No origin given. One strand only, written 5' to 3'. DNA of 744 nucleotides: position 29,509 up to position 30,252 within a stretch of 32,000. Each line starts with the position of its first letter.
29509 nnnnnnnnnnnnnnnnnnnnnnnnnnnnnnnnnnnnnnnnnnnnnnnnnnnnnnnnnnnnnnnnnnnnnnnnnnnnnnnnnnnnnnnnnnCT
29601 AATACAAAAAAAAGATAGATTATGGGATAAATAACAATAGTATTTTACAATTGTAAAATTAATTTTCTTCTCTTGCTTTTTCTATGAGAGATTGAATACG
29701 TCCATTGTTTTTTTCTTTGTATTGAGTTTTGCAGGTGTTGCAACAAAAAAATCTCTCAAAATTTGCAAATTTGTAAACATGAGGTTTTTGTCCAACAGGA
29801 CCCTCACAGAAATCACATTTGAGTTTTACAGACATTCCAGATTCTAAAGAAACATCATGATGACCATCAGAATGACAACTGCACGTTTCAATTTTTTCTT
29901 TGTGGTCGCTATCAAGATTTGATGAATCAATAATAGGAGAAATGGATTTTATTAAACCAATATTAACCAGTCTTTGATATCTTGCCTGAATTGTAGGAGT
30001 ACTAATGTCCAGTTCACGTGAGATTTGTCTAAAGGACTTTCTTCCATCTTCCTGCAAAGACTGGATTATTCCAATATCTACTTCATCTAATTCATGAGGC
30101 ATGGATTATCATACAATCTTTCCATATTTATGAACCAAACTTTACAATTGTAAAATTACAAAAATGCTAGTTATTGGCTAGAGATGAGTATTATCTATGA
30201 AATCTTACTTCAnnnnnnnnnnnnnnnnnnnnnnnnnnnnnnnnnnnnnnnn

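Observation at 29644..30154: An Lrp-HTH + TRASH regulator flanked by two exact palindrome copies is the candidate master regulator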

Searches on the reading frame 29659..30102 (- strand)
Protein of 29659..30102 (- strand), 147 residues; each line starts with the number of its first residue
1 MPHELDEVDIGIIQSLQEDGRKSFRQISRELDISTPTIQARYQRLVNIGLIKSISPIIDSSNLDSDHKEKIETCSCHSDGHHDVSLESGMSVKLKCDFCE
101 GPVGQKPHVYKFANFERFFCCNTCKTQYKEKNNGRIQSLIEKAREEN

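Call 6: search_protein_families(library=pfam, proteins=[window:29659-30102:-], max_evalue=1)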
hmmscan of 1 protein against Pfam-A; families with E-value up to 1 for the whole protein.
window:29659-30102:- (147 aa): 16 families
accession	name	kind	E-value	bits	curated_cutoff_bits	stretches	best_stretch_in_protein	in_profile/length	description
PF13404.12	HTH_AsnC-type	-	5.5e-13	49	27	1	5-45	1-41/42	AsnC-type helix-turn-helix domain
PF13412.12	HTH_24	-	1.8e-12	47.1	21.9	1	5-52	1-48/48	Winged helix-turn-helix DNA-binding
PF08394.17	Arc_trans_TRASH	-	2.2e-08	34.5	27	1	94-132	1-39/43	Archaeal TRASH domain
PF01022.26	HTH_5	-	0.00067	19.9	22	1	11-52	6-46/47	Bacterial regulatory protein, arsR family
PF24273.1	TRASH_HVO_1752_C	-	0.00091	19.8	27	1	94-131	2-39/47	HVO_1752, C-terminal TRASH domain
PF01978.25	TrmB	-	0.0022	18.3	25.6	1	4-54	5-55/68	Sugar-specific transcriptional regulator TrmB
PF13542.12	HTH_Tnp_ISL3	-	0.0022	17.9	27.4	1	12-46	20-51/51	Helix-turn-helix domain of transposase family ISL3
PF25212.1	HVO_A0114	-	0.0085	16.3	27.6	1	5-52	20-67/84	HVO_A0114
PF14569.12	zf-UDP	-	0.022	15.2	27.1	1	83-134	17-67/78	Zinc-binding RING-finger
PF13936.12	HTH_38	-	0.026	14.7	27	1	5-39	5-38/44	Helix-turn-helix domain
PF09339.16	HTH_IclR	-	0.03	14.6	22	1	12-52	8-49/52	IclR helix-turn-helix domain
PF12802.13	MarR_2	-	0.037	14.6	27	1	18-52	16-51/61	MarR family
PF13384.12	HTH_23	-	0.048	13.9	24.6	1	12-45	10-41/50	Homeodomain-like domain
PF08281.18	Sigma70_r4_2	-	0.048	13.7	25.7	1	22-44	27-49/54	Sigma-70, region 4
PF22980.2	Myb_DNA-bind_8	-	0.15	11.8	27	1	24-45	22-44/50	Myb-like DNA-binding domain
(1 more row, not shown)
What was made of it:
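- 29659..30102 (-): Regulator gene, 147 aa: Lrp/AsnC-type HTH, flexible Cys/His linker and TRASH domain, with no RAM domain. Pfam (call 6).
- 29947..30090 (-): Winged HTH (aa 5-52). The putative recognition helix S34-T-P-T-I-Q-A-R41 is largely invariant in close orthologues (S34, T35, P36, T37, R41). Pfam HTH_AsnC-type and HTH_24 (call 6).
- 29707..29823 (-): TRASH domain (aa 94-132) with invariant C96, C99, C120, C121 and C124. Pfam Arc_trans_TRASH E 2.2e-8 (call 6).
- On Archaeal CopR/CopT (HTH + TRASH copper regulators): PF13404 E 5.5e-13 and PF13412 E 1.8e-12, both above cut-off (call 6). PF08394 scores 34.5 bits against a cut-off of 27 (call 6).
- Checked: Pfam gives HTH_AsnC-type at aa 5-45 (E 5.5e-13), HTH_24, and Arc_trans_TRASH at aa 94-132 (E 2.2e-8), all above their cut-offs (call 6).
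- Architecture: Pfam finds an HTH and a TRASH domain (call 6).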

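Call 13: find_homologous_proteins(query=window:29659-30102:-)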
Query window:29659-30102:- (147 aa): 1878 proteins with E <= 0.001 among 1885 candidates; the best 120 are listed.
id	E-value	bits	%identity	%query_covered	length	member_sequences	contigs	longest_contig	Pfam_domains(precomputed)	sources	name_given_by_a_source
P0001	9.1e-94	329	99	100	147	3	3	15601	PF13412.13,PF08394.17,PF13404.13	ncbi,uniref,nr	ncbi:HTH-type transcriptional regulator LysM protein [Marine Group I thaumarchaeote SCGC RSA3]|unire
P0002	2.9e-85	301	90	100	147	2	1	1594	PF13412.13,PF08394.17,PF13404.13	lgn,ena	-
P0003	6.2e-84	297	88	100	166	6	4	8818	PF13412.13,PF08394.17,PF13404.13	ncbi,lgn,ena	-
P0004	5.7e-82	291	88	100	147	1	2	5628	PF13412.13,PF08394.17,PF13404.13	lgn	-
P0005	2.2e-77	276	82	99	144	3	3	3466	PF13412.13,PF08394.17,PF13404.13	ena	-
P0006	1.8e-76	273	81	99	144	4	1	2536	PF13412.13,PF08394.17,PF13404.13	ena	-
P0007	8.1e-75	268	79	100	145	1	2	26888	PF13412.13,PF08394.17,PF13404.13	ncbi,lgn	-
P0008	1.4e-73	264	78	99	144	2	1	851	PF13412.13,PF08394.17,PF13404.13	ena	-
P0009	3.3e-73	262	79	99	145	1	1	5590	PF13412.13,PF08394.17,PF13404.13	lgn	-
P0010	6.2e-73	261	77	99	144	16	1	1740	PF13412.13,PF08394.17,PF01022.27,PF13404.13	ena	-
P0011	1.3e-72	260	77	99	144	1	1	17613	PF13412.13,PF08394.17,PF13404.13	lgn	-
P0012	1.7e-72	260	76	100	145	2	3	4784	PF13412.13,PF08394.17,PF13404.13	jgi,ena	-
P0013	1.9e-72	260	76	100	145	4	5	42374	PF13412.13,PF08394.17,PF13404.13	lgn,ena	-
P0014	3.0e-72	259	77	99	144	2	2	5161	PF13412.13,PF08394.17,PF13404.13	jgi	-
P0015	4.1e-72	259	75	100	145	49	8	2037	PF13412.13,PF08394.17,PF13404.13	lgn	-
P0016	7.0e-72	258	75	100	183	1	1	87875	PF13412.13,PF08394.17,PF13404.13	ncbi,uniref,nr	ncbi:AsnC family transcriptional regulator [Nitrosopumilus sp. b3]|uniref:AsnC family transcriptiona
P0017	8.4e-72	258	78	100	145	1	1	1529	PF13412.13,PF08394.17,PF13404.13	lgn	-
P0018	8.7e-72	258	74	99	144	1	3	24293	PF13412.13,PF08394.17,PF13404.13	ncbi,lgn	ncbi:MAG: AsnC family transcriptional regulator [Nitrosopumilus sp.]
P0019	1.0e-71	258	76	100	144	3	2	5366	PF13412.13,PF08394.17,PF13404.13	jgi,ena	-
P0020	1.2e-71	257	78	99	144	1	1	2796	PF13412.13,PF08394.17,PF13404.13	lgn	-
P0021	1.3e-71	257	75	99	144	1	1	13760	PF13412.13,PF08394.17,PF13404.13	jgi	-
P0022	2.4e-71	256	77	100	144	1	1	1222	PF13412.13,PF08394.17,PF13404.13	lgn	-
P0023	4.7e-71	255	77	99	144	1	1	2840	PF13412.13,PF08394.17,PF13404.13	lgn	-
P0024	8.7e-71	255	75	99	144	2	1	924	PF13412.13,PF08394.17,PF13404.13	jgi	-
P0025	9.8e-71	254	74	99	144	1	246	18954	PF13412.13,PF08394.17,PF13404.13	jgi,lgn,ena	jgi:Lrp/AsnC family leucine-responsive transcriptional regulator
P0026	1.0e-70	254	76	98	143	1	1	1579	PF13412.13,PF08394.17,PF13404.13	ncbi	-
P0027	1.2e-70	254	75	100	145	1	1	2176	PF13412.13,PF08394.17,PF13404.13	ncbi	ncbi:MAG: AsnC family transcriptional regulator [Nitrosopumilus sp.]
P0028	1.5e-70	254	75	99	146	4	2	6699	PF13412.13,PF08394.17,PF13404.13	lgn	-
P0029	2.1e-70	253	75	100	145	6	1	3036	PF13412.13,PF08394.17,PF13404.13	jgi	jgi:Lrp/AsnC family leucine-responsive transcriptional regulator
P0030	2.5e-70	253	74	100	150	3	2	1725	PF13412.13,PF08394.17,PF13404.13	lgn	-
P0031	3.7e-70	252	76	100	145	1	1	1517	PF13412.13,PF08394.17,PF13404.13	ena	-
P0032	4.3e-70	252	76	99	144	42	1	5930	PF13412.13,PF08394.17,PF13404.13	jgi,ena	-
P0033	5.8e-70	252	76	97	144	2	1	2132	PF13412.13,PF08394.17,PF13404.13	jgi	-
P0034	1.2e-69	251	76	98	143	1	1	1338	PF13412.13,PF08394.17,PF13404.13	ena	-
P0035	1.2e-69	251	74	99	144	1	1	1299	PF13412.13,PF08394.17,PF13404.13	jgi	-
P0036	1.6e-69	250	73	100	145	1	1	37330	PF13412.13,PF08394.17,PF13404.13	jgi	-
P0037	1.8e-69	250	74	100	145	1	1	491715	PF13412.13,PF08394.17,PF13404.13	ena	-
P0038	2.0e-69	250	76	100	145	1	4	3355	PF13412.13,PF08394.17,PF13404.13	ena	-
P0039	2.3e-69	250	76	100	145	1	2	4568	PF13412.13,PF08394.17,PF13404.13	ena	-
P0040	2.4e-69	250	75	100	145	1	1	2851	PF13412.13,PF08394.17,PF13404.13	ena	-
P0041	2.4e-69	250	74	99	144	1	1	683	PF13412.13,PF08394.17,PF13404.13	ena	-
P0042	2.5e-69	250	75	99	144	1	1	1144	PF13412.13,PF08394.17,PF13404.13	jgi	-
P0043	2.7e-69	250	77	99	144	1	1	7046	PF13412.13,PF08394.17,PF13404.13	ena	-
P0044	2.8e-69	250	75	100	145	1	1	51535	PF13412.13,PF08394.17,PF13404.13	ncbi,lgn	-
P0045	2.9e-69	250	73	100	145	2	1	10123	PF13412.13,PF08394.17,PF13404.13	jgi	-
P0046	2.9e-69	250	77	97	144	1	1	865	PF13412.13,PF08394.17,PF13404.13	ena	-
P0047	2.9e-69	250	74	99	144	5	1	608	PF13412.13,PF08394.17,PF13404.13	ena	-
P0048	3.2e-69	249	75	100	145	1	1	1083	PF13412.13,PF08394.17,PF13404.13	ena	-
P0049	3.5e-69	249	74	99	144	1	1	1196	PF13412.13,PF08394.17,PF13404.13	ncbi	-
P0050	3.6e-69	249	73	99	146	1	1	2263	PF13412.13,PF08394.17,PF13404.13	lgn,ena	-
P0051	3.8e-69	249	74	99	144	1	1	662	PF13412.13,PF08394.17,PF13404.13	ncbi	-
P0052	3.9e-69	249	71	100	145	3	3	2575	PF13412.13,PF08394.17,PF13404.13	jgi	-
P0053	4.0e-69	249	75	99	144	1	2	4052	PF13412.13,PF08394.17,PF13404.13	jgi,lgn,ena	-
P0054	6.1e-69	249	74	99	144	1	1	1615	PF13412.13,PF08394.17,PF13404.13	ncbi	-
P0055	7.3e-69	248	72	100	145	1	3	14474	PF13412.13,PF08394.17,PF13404.13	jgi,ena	-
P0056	7.6e-69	248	77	99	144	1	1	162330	PF13412.13,PF08394.17,PF13404.13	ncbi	-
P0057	7.9e-69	248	74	99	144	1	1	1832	PF13412.13,PF08394.17,PF13404.13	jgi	-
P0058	8.5e-69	248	74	99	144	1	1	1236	PF13412.13,PF08394.17,PF13404.13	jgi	-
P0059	8.6e-69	248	75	100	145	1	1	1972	PF13412.13,PF08394.17,PF13404.13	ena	-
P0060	8.7e-69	248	74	99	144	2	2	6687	PF13412.13,PF08394.17,PF13404.13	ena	-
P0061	1.0e-68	248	74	99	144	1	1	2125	PF13412.13,PF08394.17,PF13404.13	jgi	-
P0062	1.1e-68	248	73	99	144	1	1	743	PF13412.13,PF08394.17,PF13404.13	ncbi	-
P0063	1.1e-68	248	73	99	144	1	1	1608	PF13412.13,PF08394.17,PF13404.13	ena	-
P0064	1.2e-68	248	74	99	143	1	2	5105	PF13412.13,PF08394.17,PF13404.13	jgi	-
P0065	1.4e-68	247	75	99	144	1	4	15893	PF13412.13,PF08394.17,PF13404.13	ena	-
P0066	1.4e-68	247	76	99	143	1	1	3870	PF13412.13,PF08394.17,PF13404.13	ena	-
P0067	1.5e-68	247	73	100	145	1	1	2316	PF13412.13,PF08394.17,PF13404.13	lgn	-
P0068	1.7e-68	247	74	99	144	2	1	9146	PF13412.13,PF08394.17,PF13404.13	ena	-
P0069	1.8e-68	247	74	99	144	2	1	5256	PF13412.13,PF08394.17,PF13404.13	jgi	-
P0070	1.8e-68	247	74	99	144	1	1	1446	PF13412.13,PF08394.17,PF13404.13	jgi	-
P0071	1.8e-68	247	75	99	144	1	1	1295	PF13412.13,PF08394.17,PF13404.13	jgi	-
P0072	1.8e-68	247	74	99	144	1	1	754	PF13412.13,PF08394.17,PF13404.13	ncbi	-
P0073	1.8e-68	247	74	99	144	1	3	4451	PF13412.13,PF08394.17,PF13404.13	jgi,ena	-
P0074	1.9e-68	247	74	99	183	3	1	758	PF13412.13,PF08394.17,PF13404.13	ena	-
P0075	2.0e-68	247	73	100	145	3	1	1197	PF13412.13,PF08394.17,PF13404.13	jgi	-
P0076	2.0e-68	247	76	99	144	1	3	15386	PF13412.13,PF08394.17,PF13404.13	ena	-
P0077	2.0e-68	247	74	99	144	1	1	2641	PF13412.13,PF08394.17,PF13404.13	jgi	-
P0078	2.1e-68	247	74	99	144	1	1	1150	PF13412.13,PF08394.17,PF13404.13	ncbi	-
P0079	2.2e-68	247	74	99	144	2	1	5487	PF13412.13,PF08394.17,PF13404.13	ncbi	-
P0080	2.3e-68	247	74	99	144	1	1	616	PF13412.13,PF08394.17,PF13404.13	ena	-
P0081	2.4e-68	247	73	99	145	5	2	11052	PF13412.13,PF08394.17,PF13404.13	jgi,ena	-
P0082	2.4e-68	247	72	99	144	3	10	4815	PF13412.13,PF08394.17,PF13404.13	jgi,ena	jgi:DNA-binding Lrp family transcriptional regulator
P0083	2.4e-68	247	72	99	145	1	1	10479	PF13412.13,PF08394.17,PF13404.13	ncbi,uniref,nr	ncbi:hypothetical protein BD31_I1548 [Candidatus Nitrosopumilus salaria BD31]|uniref:HTH asnC-type d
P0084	2.5e-68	247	74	99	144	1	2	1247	PF13412.13,PF08394.17,PF13404.13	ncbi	-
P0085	2.7e-68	246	76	98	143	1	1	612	PF13412.13,PF08394.17,PF13404.13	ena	-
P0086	2.7e-68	246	72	99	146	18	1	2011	PF13412.13,PF08394.17,PF13404.13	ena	-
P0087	2.7e-68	246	73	99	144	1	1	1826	PF13412.13,PF08394.17,PF13404.13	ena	-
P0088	2.8e-68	246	74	99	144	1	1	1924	PF13412.13,PF08394.17,PF13404.13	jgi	-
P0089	2.9e-68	246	73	99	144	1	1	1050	PF13412.13,PF08394.17,PF13404.13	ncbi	-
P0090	3.2e-68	246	73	99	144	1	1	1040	PF13412.13,PF08394.17,PF13404.13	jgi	-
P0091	3.3e-68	246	70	99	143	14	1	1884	PF13412.13,PF08394.17,PF13404.13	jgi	-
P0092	3.3e-68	246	73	99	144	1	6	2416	PF13412.13,PF08394.17,PF13404.13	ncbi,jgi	-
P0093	3.5e-68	246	73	99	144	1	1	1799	PF13412.13,PF08394.17,PF13404.13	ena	-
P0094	3.7e-68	246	73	100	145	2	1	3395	PF13412.13,PF08394.17,PF13404.13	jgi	-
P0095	3.9e-68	246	75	97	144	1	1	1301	PF13412.13,PF08394.17,PF13404.13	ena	-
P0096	4.0e-68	246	74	99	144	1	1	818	PF13412.13,PF08394.17,PF13404.13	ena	-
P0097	4.6e-68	246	76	97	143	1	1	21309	PF13412.13,PF08394.17,PF13404.13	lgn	-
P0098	4.7e-68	246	73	99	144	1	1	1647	PF13412.13,PF08394.17,PF13404.13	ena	-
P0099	4.8e-68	246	73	99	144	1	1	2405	PF13412.13,PF08394.17,PF13404.13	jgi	-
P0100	4.8e-68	246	73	99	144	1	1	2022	PF13412.13,PF08394.17,PF13404.13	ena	-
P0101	5.1e-68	246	73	99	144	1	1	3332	PF13412.13,PF08394.17,PF13404.13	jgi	-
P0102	5.3e-68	245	73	99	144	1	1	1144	PF13412.13,PF08394.17,PF13404.13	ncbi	-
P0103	5.4e-68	245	74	97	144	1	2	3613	PF13412.13,PF08394.17,PF13404.13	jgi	jgi:Lrp/AsnC family leucine-responsive transcriptional regulator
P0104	5.5e-68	245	73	99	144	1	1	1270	PF13412.13,PF08394.17,PF13404.13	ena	-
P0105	5.7e-68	245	73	99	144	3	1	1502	PF13412.13,PF08394.17,PF13404.13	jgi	-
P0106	5.9e-68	245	76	97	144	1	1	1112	PF13412.13,PF08394.17,PF13404.13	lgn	-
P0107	6.1e-68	245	73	99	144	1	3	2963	PF13412.13,PF08394.17,PF13404.13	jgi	-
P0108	6.2e-68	245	73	99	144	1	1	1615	PF13412.13,PF08394.17,PF13404.13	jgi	-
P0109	6.5e-68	245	72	99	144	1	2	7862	PF13412.13,PF08394.17,PF13404.13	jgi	-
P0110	7.1e-68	245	73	99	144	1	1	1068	PF13412.13,PF08394.17,PF13404.13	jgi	jgi:Lrp/AsnC family leucine-responsive transcriptional regulator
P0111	7.2e-68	245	72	99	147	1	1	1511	PF13412.13,PF08394.17,PF13404.13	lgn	-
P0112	7.2e-68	245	72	99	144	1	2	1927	PF13412.13,PF08394.17,PF13404.13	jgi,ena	jgi:Lrp/AsnC family leucine-responsive transcriptional regulator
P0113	7.3e-68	245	75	97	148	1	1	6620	PF13412.13,PF08394.17,PF13404.13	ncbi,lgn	-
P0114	7.5e-68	245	73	100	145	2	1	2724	PF13412.13,PF08394.17,PF13404.13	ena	-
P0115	8.1e-68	245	73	99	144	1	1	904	PF13412.13,PF08394.17,PF13404.13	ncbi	-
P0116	8.2e-68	245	73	99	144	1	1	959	PF13412.13,PF08394.17,PF13404.13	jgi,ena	-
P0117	8.2e-68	245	73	100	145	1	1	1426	PF13412.13,PF08394.17,PF13404.13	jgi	jgi:DNA-binding Lrp family transcriptional regulator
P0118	8.3e-68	245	73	97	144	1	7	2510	PF13412.13,PF08394.17,PF13404.13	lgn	-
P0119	8.4e-68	245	73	99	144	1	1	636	PF13412.13,PF08394.17,PF13404.13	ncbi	-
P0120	8.7e-68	245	73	99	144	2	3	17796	PF13412.13,PF08394.17,PF13404.13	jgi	-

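Call 18: find_related_loci(query=window:29659-30102:-, collection=genome_contigs, flank=10000)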
Query window:29659-30102:- (147 aa) in genome_contigs; peptide patterns used: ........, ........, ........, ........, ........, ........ (x = any residue, [..] = any of these).
86 stretches matched a pattern; 15 encode a relative of the query (tblastn E <= 1e-3); 15 distinct loci.
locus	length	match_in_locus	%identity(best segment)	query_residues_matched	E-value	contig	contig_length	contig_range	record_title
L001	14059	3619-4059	99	1-147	2e-98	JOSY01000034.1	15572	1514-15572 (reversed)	Marine Group I thaumarchaeote SCGC AAA799-D11 AAA799D11_67, whole genome shotgun sequence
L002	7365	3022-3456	76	1-147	1e-77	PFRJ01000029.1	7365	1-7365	MAG: Nitrosopumilales archaeon CG_4_9_14_0_2_um_filter_34_16 CG_4_9_14_0.2_um_filter_scaffold_5204_c, whole genome shotg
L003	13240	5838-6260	74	1-143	4e-75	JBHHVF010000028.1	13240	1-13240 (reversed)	MAG: Nitrosopumilus sp. isolate S.4.sp3_bin.11 NODE_1849_length_13240_cov_9.103754, whole genome shotgun sequence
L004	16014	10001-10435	75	1-147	3e-75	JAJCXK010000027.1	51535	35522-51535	MAG: Nitrosopumilus sp. isolate OFTM383 OFTM383_26, whole genome shotgun sequence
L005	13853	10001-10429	77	1-145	2e-74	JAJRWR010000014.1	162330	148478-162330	MAG: archaeon isolate Dive96_bin2.279 k141_1148491, whole genome shotgun sequence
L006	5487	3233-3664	74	1-146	7e-74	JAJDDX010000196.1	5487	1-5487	MAG: Phycisphaerae bacterium isolate OFTM243 OFTM243_195, whole genome shotgun sequence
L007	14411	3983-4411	74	1-145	2e-73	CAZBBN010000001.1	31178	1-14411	MAG TPA_asm: uncultured Nitrosopumilaceae archaeon isolate SRP216583_co1_260 genome assembly, contig: NODE_952_length_31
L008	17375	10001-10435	71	1-147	5e-73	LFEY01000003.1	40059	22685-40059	MAG: Thaumarchaeota archaeon casp-thauma3 cas-m1084, whole genome shotgun sequence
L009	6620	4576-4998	75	1-143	7e-73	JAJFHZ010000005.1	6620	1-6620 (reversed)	MAG: Amylibacter sp. isolate OFTM397 OFTM397_4, whole genome shotgun sequence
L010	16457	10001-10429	74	1-145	7e-71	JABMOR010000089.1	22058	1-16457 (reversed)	MAG: Nitrosopumilus sp. isolate bin.103 k141_4200879, whole genome shotgun sequence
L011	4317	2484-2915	70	1-146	6e-69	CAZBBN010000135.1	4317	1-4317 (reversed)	MAG TPA_asm: uncultured Nitrosopumilaceae archaeon isolate SRP216583_co1_260 genome assembly, contig: NODE_23378_length_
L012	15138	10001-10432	68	1-145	3e-65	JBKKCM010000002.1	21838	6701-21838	MAG: Nitrosarchaeum sp. isolate swi_bin.49 k127_13587077, whole genome shotgun sequence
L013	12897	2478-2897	75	1-142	9e-74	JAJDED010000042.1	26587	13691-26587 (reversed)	MAG: Planctomycetota bacterium isolate OFTM151 OFTM151_41, whole genome shotgun sequence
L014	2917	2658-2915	74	1-88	1e-39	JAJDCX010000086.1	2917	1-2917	MAG: Phycisphaeraceae bacterium isolate OFTM41 OFTM41_85, whole genome shotgun sequence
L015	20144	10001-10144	38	41-83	3e-6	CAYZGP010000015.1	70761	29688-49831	MAG TPA_asm: uncultured Pirellulaceae bacterium isolate SRP114822_co2_89 genome assembly, contig: NODE_291_length_70761_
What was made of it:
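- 29659..30102 (-): 99% identical to a protein of Marine Group I thaumarchaeote SCGC RSA3 / AAA799-D11 (calls 13, 18).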

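Call 19: search_solved_structures(query=window:29659-30102:-, max_evalue=1, show_alignments=2)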
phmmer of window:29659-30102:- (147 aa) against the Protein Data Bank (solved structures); distinct sequences matched with E-value up to 1: 27.
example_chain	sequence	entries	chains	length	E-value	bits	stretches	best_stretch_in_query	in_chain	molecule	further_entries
7fby_A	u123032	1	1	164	1.6e-09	41.2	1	4-59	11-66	Transcriptional regulatory protein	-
9w4v_A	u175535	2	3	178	1.9e-09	41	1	4-59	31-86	Uncharacterized HTH-type transcriptional regulator PH0140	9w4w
2cfx_A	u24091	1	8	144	2.2e-07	34.3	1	4-64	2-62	HTH-TYPE TRANSCRIPTIONAL REGULATOR LRPC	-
2cyy_A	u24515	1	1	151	7.6e-06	29.3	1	4-63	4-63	Putative HTH-type transcriptional regulator PH1519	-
1ri7_A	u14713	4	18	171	9.2e-06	29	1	4-62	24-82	Putative transcriptional regulator | Putative HTH-type transcriptional regulator PH1519 | Uncharacterized HTH-type transcriptional regulator PH1519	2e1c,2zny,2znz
2pmh_A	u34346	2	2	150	0.0005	23.4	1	5-67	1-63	150aa long hypothetical transcriptional regulator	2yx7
2efn_A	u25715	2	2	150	0.00051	23.4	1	5-67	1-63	150aa long hypothetical transcriptional regulator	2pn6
2e7w_A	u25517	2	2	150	0.00051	23.4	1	5-67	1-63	150aa long hypothetical transcriptional regulator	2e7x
2efq_A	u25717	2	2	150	0.00051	23.4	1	5-67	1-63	150aa long hypothetical transcriptional regulator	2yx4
8q90_A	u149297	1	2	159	0.00056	23.2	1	6-65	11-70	AsnC family transcriptional regulator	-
2efo_A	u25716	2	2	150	0.00062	23.1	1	5-67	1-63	150aa long hypothetical transcriptional regulator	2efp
2gqq_A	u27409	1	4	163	0.0022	21.3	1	4-66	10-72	Leucine-responsive regulatory protein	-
2l4a_A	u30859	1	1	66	0.0036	20.6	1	4-57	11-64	Leucine responsive regulatory protein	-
2dbb_A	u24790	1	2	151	0.0055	20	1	4-62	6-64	Putative HTH-type transcriptional regulator PH0061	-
2vbw_A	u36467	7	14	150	0.0063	19.8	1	3-58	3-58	TRANSCRIPTIONAL REGULATORY PROTEIN | PROBABLE TRANSCRIPTIONAL REGULATORY PROTEIN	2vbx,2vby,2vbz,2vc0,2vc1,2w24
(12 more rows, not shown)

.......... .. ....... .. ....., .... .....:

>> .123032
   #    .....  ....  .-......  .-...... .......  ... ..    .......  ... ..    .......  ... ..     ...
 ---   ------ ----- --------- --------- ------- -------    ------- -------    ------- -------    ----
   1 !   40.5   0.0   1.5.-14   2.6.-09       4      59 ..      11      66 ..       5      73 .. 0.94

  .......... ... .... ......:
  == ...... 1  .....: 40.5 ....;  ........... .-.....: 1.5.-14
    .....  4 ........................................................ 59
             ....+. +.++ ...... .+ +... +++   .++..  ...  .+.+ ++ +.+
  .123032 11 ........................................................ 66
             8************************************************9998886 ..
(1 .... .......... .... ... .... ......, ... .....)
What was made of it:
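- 29947..30090 (-): The best PDB sequence matches are Lrp/AsnC proteins (call 19).
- On Archaeal CopR/CopT (HTH + TRASH copper regulators): PDB matches are to Lrp/AsnC proteins (call 19).
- Closest known: Lrp/AsnC. Same: The HTH domain matches: best PDB matches have E 1.6e-9 over aa 4-59 (call 19).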

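Call 25: search_protein_representatives(protein=window:29659-30102:-)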
Query: 147 residues. Proteins with E-value up to 0.001 (for the whole library): 1296; up to 1e-10: 169; up to 1e-30: 5. The best 150 are listed.
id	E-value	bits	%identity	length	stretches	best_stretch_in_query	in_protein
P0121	5.7e-51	188.6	63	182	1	1-144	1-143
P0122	8.4e-37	142.7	54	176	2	1-67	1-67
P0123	1.1e-36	142.2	55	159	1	1-142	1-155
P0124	1.2e-36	142.2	54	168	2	74-142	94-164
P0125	6.0e-34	133.4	47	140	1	1-139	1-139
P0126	1.2e-29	119.4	73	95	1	1-75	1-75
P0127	3.0e-29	118.2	72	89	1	79-146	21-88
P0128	5.2e-29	117.4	40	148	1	1-147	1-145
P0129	1.3e-26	109.6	42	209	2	4-65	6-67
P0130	9.8e-25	103.6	49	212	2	4-62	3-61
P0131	2.7e-24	102.1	44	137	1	2-126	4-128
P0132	3.3e-24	101.8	45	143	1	1-127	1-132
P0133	5.3e-24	101.2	61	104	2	84-143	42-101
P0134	1.7e-23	99.5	40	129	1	24-143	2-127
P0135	7.4e-23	97.5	43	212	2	4-64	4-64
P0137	1.0e-22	97.0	41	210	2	1-63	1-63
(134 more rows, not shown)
